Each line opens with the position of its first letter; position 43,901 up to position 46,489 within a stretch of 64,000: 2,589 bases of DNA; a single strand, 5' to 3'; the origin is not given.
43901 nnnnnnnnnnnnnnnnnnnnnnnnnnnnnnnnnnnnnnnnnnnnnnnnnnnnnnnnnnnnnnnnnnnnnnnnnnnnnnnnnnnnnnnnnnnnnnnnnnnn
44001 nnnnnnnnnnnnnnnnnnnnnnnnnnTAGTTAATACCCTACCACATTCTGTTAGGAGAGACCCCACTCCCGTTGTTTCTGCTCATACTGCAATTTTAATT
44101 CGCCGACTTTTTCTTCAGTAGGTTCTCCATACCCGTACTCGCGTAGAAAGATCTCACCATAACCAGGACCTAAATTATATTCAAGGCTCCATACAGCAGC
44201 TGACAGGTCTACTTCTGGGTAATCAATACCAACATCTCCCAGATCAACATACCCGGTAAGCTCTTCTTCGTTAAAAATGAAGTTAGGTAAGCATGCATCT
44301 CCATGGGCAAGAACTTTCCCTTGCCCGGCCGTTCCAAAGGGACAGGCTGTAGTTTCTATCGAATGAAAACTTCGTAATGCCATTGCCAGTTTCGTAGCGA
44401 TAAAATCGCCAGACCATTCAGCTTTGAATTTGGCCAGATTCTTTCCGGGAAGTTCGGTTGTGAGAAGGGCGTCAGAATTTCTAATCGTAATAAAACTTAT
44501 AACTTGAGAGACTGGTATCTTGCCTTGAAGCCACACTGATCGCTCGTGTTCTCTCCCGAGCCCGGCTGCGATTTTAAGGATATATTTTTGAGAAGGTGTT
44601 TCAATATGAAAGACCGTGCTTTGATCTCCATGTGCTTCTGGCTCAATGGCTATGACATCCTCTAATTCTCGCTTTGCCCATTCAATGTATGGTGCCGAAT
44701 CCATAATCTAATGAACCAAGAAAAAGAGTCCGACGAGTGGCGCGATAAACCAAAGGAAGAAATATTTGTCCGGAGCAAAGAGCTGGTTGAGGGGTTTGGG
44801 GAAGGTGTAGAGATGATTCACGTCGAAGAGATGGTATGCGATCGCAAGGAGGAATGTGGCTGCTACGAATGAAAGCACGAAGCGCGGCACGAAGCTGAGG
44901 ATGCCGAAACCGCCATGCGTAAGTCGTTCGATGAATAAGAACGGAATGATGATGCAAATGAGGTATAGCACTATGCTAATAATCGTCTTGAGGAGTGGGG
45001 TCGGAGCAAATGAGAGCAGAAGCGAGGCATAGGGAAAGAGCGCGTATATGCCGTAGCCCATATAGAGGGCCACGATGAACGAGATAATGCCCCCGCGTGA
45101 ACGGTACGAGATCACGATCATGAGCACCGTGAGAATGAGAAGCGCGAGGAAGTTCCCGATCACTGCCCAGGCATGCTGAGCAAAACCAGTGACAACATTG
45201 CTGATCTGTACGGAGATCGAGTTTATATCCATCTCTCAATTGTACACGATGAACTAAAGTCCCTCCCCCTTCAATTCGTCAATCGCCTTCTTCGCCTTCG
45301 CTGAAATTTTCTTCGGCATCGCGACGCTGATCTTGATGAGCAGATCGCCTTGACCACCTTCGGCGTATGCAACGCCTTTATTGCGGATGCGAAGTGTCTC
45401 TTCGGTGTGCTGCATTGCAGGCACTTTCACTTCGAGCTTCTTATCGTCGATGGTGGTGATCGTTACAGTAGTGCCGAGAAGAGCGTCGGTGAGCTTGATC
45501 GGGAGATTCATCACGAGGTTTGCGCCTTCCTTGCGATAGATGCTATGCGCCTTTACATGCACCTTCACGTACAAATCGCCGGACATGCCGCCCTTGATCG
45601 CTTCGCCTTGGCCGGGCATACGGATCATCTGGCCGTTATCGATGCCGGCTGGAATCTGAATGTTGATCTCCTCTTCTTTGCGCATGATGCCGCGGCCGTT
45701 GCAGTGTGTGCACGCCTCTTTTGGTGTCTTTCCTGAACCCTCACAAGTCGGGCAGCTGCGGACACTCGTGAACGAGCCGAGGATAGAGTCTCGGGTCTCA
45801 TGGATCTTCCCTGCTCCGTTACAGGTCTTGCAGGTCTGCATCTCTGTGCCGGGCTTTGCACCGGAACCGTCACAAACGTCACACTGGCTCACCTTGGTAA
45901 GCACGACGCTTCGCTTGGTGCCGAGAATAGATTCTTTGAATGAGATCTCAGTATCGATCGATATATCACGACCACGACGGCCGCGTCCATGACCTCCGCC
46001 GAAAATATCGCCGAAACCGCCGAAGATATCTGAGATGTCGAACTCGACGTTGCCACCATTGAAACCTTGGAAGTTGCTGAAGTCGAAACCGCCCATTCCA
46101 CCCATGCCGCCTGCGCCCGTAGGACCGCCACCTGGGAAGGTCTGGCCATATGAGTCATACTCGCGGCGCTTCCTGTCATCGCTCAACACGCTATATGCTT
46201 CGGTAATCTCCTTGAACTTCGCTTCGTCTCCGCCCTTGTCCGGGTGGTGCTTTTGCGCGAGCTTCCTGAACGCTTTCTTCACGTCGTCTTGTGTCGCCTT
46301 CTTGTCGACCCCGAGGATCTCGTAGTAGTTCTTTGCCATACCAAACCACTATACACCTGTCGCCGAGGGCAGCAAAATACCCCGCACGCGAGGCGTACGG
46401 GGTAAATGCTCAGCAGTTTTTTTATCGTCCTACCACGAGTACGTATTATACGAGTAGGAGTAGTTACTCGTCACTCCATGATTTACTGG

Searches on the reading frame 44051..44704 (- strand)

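Call 85: search_protein_families(library=pfam, proteins=[window:44051-44704:-])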
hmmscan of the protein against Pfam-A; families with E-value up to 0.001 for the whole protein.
window:44051-44704:- (217 aa): 1 family
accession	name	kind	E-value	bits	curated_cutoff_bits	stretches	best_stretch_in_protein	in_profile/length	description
PF01636.29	APH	-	7.7e-18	65.5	23.2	2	130-198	168-234/239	Phosphotransferase enzyme family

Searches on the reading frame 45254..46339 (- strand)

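Call 85: search_protein_families(library=pfam, proteins=[window:45254-46339:-])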
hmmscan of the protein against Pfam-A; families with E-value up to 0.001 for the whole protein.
window:45254-46339:- (361 aa): 3 families
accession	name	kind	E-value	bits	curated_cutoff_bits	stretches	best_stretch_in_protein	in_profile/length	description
PF01556.23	DnaJ_C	-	3.8e-40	137.8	26.6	1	127-342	2-152/152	DnaJ C terminal domain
PF00226.36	DnaJ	-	8.1e-24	83.9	27.8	1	4-62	1-63/63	DnaJ domain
PF00684.25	DnaJ_CXXCXGXG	-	4.1e-15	56.2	32.7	1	153-217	1-65/65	DnaJ central domain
